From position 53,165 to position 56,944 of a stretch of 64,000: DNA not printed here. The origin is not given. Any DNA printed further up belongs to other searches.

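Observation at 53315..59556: Tat-exported type II DMSO-reductase-family ABCD operon with NarG/Nxr-sized alpha and atypical FS0 Cys motif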

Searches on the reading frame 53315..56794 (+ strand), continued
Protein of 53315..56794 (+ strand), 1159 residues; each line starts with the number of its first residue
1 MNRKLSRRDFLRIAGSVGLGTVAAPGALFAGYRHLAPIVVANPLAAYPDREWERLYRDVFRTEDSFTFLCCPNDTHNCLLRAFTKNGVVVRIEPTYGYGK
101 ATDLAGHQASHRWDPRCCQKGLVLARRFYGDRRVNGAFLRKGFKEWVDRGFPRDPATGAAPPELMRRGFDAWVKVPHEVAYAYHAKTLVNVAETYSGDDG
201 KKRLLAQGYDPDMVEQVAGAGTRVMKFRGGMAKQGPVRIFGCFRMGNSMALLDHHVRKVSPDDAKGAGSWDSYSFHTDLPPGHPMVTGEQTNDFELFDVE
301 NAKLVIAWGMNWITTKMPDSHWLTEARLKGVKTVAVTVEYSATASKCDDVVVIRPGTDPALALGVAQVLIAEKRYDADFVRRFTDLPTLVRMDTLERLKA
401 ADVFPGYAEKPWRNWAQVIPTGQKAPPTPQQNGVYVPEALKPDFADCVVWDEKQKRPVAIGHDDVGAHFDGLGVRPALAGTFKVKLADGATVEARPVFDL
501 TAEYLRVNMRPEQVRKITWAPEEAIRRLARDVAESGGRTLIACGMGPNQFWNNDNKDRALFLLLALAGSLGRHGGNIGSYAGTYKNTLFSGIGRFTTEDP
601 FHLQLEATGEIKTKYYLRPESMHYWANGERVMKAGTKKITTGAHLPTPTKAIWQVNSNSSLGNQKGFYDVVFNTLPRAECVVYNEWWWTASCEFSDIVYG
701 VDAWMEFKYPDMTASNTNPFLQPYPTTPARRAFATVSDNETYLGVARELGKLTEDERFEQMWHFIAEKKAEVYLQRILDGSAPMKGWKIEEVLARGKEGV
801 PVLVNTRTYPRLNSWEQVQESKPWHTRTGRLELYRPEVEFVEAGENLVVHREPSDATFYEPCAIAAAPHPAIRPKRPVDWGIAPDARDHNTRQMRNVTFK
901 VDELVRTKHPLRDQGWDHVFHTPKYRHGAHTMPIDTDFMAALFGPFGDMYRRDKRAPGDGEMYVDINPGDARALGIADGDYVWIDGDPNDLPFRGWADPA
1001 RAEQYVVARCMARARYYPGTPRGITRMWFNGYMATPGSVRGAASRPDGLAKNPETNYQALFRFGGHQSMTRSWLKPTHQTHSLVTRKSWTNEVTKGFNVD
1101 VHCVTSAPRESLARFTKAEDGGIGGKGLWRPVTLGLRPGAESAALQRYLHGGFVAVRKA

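Call 6: find_homologous_proteins(query=window:53315-56794:+, max_evalue=1e-10)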
Query window:53315-56794:+ (1159 aa): 2491 proteins with E <= 1e-10 among 8000 candidates; the best 120 are listed.
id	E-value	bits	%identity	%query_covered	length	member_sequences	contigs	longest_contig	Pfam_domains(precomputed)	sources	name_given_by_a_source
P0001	0.0e+0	2772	100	100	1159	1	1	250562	PF00384.28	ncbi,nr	ncbi:MAG: molybdopterin-dependent oxidoreductase [Deltaproteobacteria bacterium]|nr:molybdopterin-de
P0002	0.0e+0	2492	88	100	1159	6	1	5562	PF00384.28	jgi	jgi:nitrate reductase alpha subunit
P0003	0.0e+0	2371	84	100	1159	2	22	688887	PF00384.28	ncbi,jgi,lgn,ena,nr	ncbi:MAG: molybdopterin oxidoreductase [Polyangiaceae bacterium UTPRO1]|jgi:nitrate reductase alpha 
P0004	0.0e+0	2246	79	100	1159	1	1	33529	PF00384.28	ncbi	ncbi:MAG: molybdopterin-dependent oxidoreductase [Gammaproteobacteria bacterium]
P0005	0.0e+0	2232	78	100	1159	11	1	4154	PF00384.28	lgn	-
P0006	0.0e+0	2229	78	100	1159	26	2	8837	PF00384.28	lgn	-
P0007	0.0e+0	2221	78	100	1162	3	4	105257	PF00384.28,PF01568.28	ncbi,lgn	-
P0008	0.0e+0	2213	78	100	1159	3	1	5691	PF00384.28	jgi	-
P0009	0.0e+0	2213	78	100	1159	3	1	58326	PF00384.28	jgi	jgi:nitrate reductase alpha subunit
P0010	0.0e+0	2205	77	100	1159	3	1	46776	PF00384.28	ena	-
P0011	0.0e+0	2201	77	100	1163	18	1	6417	PF00384.28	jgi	jgi:nitrate reductase alpha subunit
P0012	0.0e+0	2194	76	100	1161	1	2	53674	PF00384.28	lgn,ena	-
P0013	0.0e+0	2185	77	100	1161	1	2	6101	PF00384.28,PF01568.28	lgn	-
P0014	0.0e+0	2178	77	100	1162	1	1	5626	PF00384.28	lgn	-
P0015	0.0e+0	2173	77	100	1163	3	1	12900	PF00384.28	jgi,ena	-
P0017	0.0e+0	2170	77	100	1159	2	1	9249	PF00384.28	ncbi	-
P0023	0.0e+0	2160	76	100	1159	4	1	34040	PF00384.28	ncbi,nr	ncbi:MAG: molybdopterin-dependent oxidoreductase [Gammaproteobacteria bacterium]|nr:molybdopterin-de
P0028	0.0e+0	2151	77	99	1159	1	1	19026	PF00384.28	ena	-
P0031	0.0e+0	2150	76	99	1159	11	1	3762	PF00384.28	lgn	-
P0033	0.0e+0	2148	77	99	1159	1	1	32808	PF00384.28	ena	-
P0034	0.0e+0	2148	76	100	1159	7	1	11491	PF00384.28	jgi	-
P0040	0.0e+0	2141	75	100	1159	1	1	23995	PF00384.28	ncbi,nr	ncbi:MAG: molybdopterin-dependent oxidoreductase [Magnetococcales bacterium]|nr:molybdopterin-depend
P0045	0.0e+0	2135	75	100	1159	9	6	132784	PF00384.28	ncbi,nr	ncbi:MAG: molybdopterin-dependent oxidoreductase [Magnetococcales bacterium]|nr:molybdopterin-depend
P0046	0.0e+0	2134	75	100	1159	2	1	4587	PF00384.28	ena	-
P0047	0.0e+0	2133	75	100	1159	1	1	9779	PF00384.28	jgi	-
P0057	0.0e+0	2124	75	100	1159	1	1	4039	PF00384.28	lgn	-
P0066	0.0e+0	2119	75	100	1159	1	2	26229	PF00384.28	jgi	jgi:nitrate reductase alpha subunit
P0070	0.0e+0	2113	74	100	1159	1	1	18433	PF00384.28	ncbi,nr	ncbi:MAG: molybdopterin-dependent oxidoreductase [Magnetococcales bacterium]|nr:molybdopterin-depend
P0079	0.0e+0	2102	75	100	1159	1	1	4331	PF00384.28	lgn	-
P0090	0.0e+0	2095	74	100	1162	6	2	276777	PF00384.28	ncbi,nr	ncbi:MAG: molybdopterin-dependent oxidoreductase [Magnetococcus sp. DMHC-1]|nr:molybdopterin-depende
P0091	0.0e+0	2090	73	100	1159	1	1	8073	PF00384.28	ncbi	ncbi:nitrate reductase / nitrite oxidoreductase, alpha subunit [Gammaproteobacteria bacterium]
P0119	0.0e+0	2016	71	100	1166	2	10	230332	PF00384.28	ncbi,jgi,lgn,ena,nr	ncbi:MAG TPA: molybdopterin-dependent oxidoreductase [Thiobacillaceae bacterium]|nr:molybdopterin-de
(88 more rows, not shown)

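Call 7: find_encoding_contigs(protein=window:53315-56794:+, flank=10000, max_places=3)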
Protein window:53315-56794:+ (1159 aa): no gene with exactly this product is on record in the collection.

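Call 28: find_related_loci(query=window:53315-56794:+, collection=genome_contigs, flank=10000)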
Query window:53315-56794:+ (1159 aa) in genome_contigs; peptide patterns used: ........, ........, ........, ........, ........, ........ (x = any residue, [..] = any of these).
600 stretches matched a pattern (row limit reached: there are more); 587 encode a relative of the query (tblastn E <= 1e-3); the best 80 are kept; 80 distinct loci.
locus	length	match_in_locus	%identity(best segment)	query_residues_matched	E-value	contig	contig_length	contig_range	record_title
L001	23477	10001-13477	95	1-1159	0e+0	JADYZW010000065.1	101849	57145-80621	MAG: Deltaproteobacteria bacterium isolate SJ588 c_000001858634, whole genome shotgun sequence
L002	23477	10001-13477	84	1-1159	0e+0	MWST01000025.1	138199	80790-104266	MAG: Polyangiaceae bacterium UTPRO1 contig_8782, whole genome shotgun sequence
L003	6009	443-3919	78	1-1159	0e+0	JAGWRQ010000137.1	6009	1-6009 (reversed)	MAG: Candidatus Methylomirabilota bacterium isolate REEB33 contig-150_17592, whole genome shotgun sequence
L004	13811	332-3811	79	1-1157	0e+0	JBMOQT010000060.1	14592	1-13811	MAG: Pseudomonadota bacterium isolate Betzabe_MAG161 MAG161_60, whole genome shotgun sequence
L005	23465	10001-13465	77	5-1159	0e+0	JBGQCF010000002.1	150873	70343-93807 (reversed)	MAG: Gammaproteobacteria bacterium isolate OBJ2_061818_110_47 k141_318420_length_150873_cov_44.6951, whole genome shotgu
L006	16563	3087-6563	76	1-1159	0e+0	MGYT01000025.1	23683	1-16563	MAG: Gammaproteobacteria bacterium RIFCSPLOWO2_02_FULL_61_13 rifcsplowo2_02_scaffold_14735, whole genome shotgun sequenc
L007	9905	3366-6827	76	6-1159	0e+0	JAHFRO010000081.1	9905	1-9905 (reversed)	MAG: Betaproteobacteria bacterium isolate nzgw576 NODE_4770_length_9906_cov_16.188452, whole genome shotgun sequence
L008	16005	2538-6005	76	4-1159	0e+0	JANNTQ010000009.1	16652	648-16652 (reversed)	MAG: Betaproteobacteria bacterium isolate SOY_30_metabat_87 SOY_30_k141_491954, whole genome shotgun sequence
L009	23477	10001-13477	75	1-1159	0e+0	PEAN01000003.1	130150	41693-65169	MAG: Magnetococcales bacterium DCbin4 scaffold12, whole genome shotgun sequence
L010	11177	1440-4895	76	2-1153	0e+0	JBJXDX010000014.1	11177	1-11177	MAG: Hyphomicrobiaceae bacterium isolate P.bin.59 k127_3480614, whole genome shotgun sequence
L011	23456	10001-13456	77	2-1153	0e+0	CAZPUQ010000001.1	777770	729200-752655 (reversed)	MAG TPA_asm: uncultured Hyphomicrobium sp. isolate binchicken_co242_273 genome assembly, contig: NODE_18_length_777770_c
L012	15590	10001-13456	75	6-1159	0e+0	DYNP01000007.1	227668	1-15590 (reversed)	MAG TPA_asm: Thiomargarita sp. isolate SulCav_FS08_3_3_44_224 SulCav_FS08_3_8_length_227668_cov_133_416277, whole genome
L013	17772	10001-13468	75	4-1159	0e+0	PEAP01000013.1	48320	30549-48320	MAG: Magnetococcales bacterium DC0425bin3 scaffold41, whole genome shotgun sequence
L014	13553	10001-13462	74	2-1157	0e+0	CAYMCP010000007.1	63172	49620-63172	MAG TPA_asm: uncultured Thiotrichaceae bacterium isolate SRP141376_co5_7 genome assembly, contig: NODE_974_length_63172_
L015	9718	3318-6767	74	5-1154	0e+0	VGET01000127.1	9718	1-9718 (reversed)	MAG: Alphaproteobacteria bacterium isolate K_Offshore_80m_m2_187 K_Offshore_80m_m2_187_Ga0194132_10013806, whole genome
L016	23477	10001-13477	73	1-1159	0e+0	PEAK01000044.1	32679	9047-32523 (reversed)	MAG: Magnetococcales bacterium isolate HA3dbin1 scaffold64, whole genome shotgun sequence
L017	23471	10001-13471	75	3-1159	0e+0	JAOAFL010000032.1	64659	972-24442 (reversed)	MAG: Burkholderiales bacterium isolate SKW287 k141_618026, whole genome shotgun sequence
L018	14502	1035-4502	73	5-1159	0e+0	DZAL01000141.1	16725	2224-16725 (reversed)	MAG TPA_asm: Thiomargarita sp. isolate SulCav_PC08_66_44_25 SulCav_PC08-66_2712_length_16725_cov_15.441212, whole genome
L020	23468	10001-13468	74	5-1159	0e+0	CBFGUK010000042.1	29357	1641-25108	MAG TPA_asm: uncultured bacterium isolate SRR17295757_concoct_170 genome assembly, contig: ERZ23398518.1522, whole genom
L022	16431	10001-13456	75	6-1159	0e+0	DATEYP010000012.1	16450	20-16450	MAG TPA_asm: Acidiferrobacterales bacterium isolate SMAG_U8448 k141_1404510, whole genome shotgun sequence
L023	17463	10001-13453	71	4-1159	0e+0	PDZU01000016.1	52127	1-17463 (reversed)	MAG: Magnetococcales bacterium isolate YD0425bin7 scaffold79, whole genome shotgun sequence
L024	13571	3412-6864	71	4-1159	0e+0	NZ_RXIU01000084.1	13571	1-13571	Candidatus Magnetaquicoccus inordinatus strain UR-1 NODE_84, whole genome shotgun sequence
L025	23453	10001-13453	71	4-1159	0e+0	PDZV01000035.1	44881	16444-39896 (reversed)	MAG: Magnetococcales bacterium WMHbinv6 scaffold136, whole genome shotgun sequence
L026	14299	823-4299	71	5-1159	0e+0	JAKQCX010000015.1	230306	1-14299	MAG: Pseudomonadota bacterium isolate USDE_maxbin.021 k141_788678, whole genome shotgun sequence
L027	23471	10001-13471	71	4-1159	0e+0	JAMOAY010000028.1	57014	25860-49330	MAG: Magnetococcus sp. MYC-9 scaffold_190, whole genome shotgun sequence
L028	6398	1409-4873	71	2-1156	0e+0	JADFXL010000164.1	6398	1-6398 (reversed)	MAG: Alphaproteobacteria bacterium isolate nDJH14bin10 nDJH14_bin10_NODE_164_length_6398_cov_1.782012, whole genome shot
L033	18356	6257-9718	66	5-1159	0e+0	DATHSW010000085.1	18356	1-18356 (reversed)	MAG TPA_asm: Candidatus Deferrimicrobiaceae bacterium isolate SMAG_U16061 k141_743579, whole genome shotgun sequence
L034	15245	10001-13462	66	5-1159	0e+0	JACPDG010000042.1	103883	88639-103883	MAG: Candidatus Rokuibacteriota bacterium isolate NC_groundwater_303_Ag_B-0.1um_71_19 S7_GD2017_3_B1_scaffold_39, whole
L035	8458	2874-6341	66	3-1159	0e+0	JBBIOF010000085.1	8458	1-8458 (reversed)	MAG: Candidatus Rokuibacteriota bacterium isolate QH2S170213_bin_273 NODE_8194_length_8458_cov_7.627633, whole genome sh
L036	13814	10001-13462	65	5-1159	0e+0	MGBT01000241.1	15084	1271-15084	MAG: Candidatus Rokubacteria bacterium GWA2_70_23 gwa2_scaffold_9773, whole genome shotgun sequence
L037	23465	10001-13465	66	4-1159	0e+0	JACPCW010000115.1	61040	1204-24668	MAG: Candidatus Rokuibacteriota bacterium isolate NC_groundwater_293_Ag_S-0.65um_70_13 S6_GD2017_2_S65_scaffold_515, who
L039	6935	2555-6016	65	5-1159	0e+0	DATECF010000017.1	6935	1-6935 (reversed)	MAG TPA_asm: Gemmatimonadales bacterium isolate SMAG_U8264 k141_968870, whole genome shotgun sequence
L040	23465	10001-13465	68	5-1159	0e+0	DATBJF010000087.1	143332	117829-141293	MAG TPA_asm: Candidatus Methylomirabilota bacterium isolate SMAG_U3913 k141_2193488, whole genome shotgun sequence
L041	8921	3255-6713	67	4-1156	0e+0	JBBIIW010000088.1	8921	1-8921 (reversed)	MAG: Candidatus Rokuibacteriota bacterium isolate QH1S170213_bin_148 NODE_3956_length_8921_cov_5.82897, whole genome sho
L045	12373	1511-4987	74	1-1159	0e+0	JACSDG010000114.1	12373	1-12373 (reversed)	MAG: Magnetococcales bacterium isolate C5_bin.1 scaffold_161, whole genome shotgun sequence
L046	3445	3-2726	76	252-1159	0e+0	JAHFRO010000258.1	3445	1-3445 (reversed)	MAG: Betaproteobacteria bacterium isolate nzgw576 NODE_46717_length_3446_cov_27.015038, whole genome shotgun sequence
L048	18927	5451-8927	79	1-1159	0e+0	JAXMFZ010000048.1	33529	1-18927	MAG: Gammaproteobacteria bacterium isolate STL-PRO100 C3.186.fa-48, whole genome shotgun sequence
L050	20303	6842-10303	73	6-1159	0e+0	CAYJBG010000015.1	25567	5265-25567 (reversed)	MAG TPA_asm: uncultured Acidiferrobacterales bacterium isolate ERP119705_co9_483 genome assembly, contig: NODE_1885_leng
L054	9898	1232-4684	70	6-1156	0e+0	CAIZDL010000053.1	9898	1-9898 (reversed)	MAG: uncultured Rhodospirillales bacterium isolate Umea3_bin-0647 genome assembly, contig: bin-0647:053/291, whole genom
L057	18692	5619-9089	57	1-1159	0e+0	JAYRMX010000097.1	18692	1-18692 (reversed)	MAG: Myxococcota bacterium isolate XM2_XAASGE4bin.13 k141_301792, whole genome shotgun sequence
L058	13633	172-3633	58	2-1159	0e+0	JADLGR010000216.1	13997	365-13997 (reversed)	MAG: Deltaproteobacteria bacterium isolate SJ448 c_000000548625, whole genome shotgun sequence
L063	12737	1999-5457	70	5-1156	0e+0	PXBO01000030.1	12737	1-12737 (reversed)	MAG: Opitutia bacterium isolate T3Sed10_256R1 T3-Sed10-C11010, whole genome shotgun sequence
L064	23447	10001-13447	56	4-1156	0e+0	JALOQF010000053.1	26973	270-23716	MAG: Myxococcaceae bacterium isolate Prado148 scaffold_2031, whole genome shotgun sequence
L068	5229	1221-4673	56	5-1159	0e+0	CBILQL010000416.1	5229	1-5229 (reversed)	MAG TPA_asm: uncultured bacterium isolate SRR16817059_concoct_26 genome assembly, contig: ERZ27394141.3435, whole genome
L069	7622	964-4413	57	4-1158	0e+0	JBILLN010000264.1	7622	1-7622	MAG: Bradymonadia bacterium isolate ME2017-08-05_3300034118_group7_bin165 Rohwer_bin1474_scaffold_8060_c1, whole genome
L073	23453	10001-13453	55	6-1157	0e+0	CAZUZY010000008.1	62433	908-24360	MAG TPA_asm: uncultured Polyangiales bacterium isolate binchicken_co284_134 genome assembly, contig: NODE_729_length_624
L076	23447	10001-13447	56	5-1157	0e+0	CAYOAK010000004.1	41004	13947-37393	MAG TPA_asm: uncultured Bdellovibrionales bacterium isolate SRP302895_co1_434 genome assembly, contig: NODE_1708_length_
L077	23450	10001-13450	56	2-1156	0e+0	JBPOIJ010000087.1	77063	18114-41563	MAG: Myxococcota bacterium isolate MAG_545 c_000000506609, whole genome shotgun sequence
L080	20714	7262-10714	67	6-1156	0e+0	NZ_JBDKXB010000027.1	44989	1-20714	Thioalkalicoccus limnaeus strain Um2 assembly_contig_27, whole genome shotgun sequence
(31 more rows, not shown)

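Call 30: search_protein_representatives(protein=window:53315-56794:+)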
Query: 1159 residues. Proteins with E-value up to 0.001 (for the whole library): 3522; up to 1e-10: 1224; up to 1e-30: 238. The best 150 are listed.
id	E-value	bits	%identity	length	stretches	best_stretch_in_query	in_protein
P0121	0.0e+00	1256.8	51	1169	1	5-1156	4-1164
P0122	0.0e+00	1019.9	64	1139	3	666-1022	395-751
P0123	2.4e-268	909.7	42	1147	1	1-1154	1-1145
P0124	5.0e-235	799.3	40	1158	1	6-1156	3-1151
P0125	4.3e-220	749.9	39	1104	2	6-864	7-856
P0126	5.0e-220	749.7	51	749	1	3-650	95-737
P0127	4.0e-205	700.3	56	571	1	4-571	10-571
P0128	1.1e-170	586.2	53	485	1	2-485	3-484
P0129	8.6e-160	550.1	51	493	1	126-617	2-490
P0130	6.7e-155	533.9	40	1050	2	5-723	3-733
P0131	2.8e-153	528.6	44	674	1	189-768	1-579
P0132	2.7e-149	515.3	43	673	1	5-677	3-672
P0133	3.0e-135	468.9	75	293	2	846-1074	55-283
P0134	5.9e-125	434.8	50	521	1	85-535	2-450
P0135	2.4e-123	429.4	54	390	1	335-702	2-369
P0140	1.7e-102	360.3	34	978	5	444-861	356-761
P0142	5.8e-97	342.0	34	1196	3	2-600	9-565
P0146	5.0e-96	338.9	44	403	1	754-1159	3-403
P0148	2.2e-92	326.8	33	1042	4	273-858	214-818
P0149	3.2e-90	319.7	33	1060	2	265-987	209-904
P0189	2.0e-59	217.7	34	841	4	266-412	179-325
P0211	1.4e-52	195.0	34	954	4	272-406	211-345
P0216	1.9e-50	188.0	36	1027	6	268-406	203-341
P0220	9.0e-50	185.7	42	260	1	902-1156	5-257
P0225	4.0e-49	183.6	35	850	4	266-407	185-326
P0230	8.7e-48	179.1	34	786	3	63-400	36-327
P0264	6.1e-42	159.8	41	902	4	272-403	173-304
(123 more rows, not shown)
